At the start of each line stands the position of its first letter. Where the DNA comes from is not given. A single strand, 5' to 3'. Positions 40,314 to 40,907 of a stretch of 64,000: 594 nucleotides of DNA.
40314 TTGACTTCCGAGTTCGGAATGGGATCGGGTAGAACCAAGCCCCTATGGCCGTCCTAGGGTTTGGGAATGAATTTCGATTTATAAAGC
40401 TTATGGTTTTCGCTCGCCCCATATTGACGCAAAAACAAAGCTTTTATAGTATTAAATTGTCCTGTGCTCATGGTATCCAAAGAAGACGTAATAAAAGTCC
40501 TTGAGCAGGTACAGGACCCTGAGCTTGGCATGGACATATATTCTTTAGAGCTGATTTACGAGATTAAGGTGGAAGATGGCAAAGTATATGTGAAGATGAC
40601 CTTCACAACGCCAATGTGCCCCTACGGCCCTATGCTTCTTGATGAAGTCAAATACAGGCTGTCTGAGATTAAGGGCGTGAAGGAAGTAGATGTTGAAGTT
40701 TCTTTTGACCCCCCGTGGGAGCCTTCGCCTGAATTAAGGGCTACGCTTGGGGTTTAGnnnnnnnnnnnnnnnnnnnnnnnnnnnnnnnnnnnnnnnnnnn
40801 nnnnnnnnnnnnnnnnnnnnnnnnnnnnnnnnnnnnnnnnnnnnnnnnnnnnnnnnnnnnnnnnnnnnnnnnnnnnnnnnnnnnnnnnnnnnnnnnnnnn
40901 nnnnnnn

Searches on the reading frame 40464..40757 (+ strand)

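Call 51: search_protein_families(library=ncbifam, proteins=[window:40464-40757:+], max_evalue=0.00001)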
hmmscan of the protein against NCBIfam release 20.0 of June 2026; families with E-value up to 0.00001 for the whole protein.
window:40464-40757:+ (97 aa): 4 families
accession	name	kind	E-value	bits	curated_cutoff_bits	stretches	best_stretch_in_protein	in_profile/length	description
TIGR02945.1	SUF_assoc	equivalog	4.1e-25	88.1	143.4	1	6-88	3-86/99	SUF system Fe-S cluster assembly protein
TIGR03406.1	FeS_long_SufT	hypoth_equivalog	1.6e-22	80.1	202.6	1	5-86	74-160/174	putative Fe-S cluster assembly protein SufT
NF041868.1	paad_haloarch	equivalog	9.8e-19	67.7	180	1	7-86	29-108/127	1,2-phenylacetyl-CoA epoxidase subunit PaaD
TIGR02159.1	PA_CoA_Oxy4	equivalog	2.1e-08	34.6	108.15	1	16-86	1-71/146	1,2-phenylacetyl-CoA epoxidase subunit PaaD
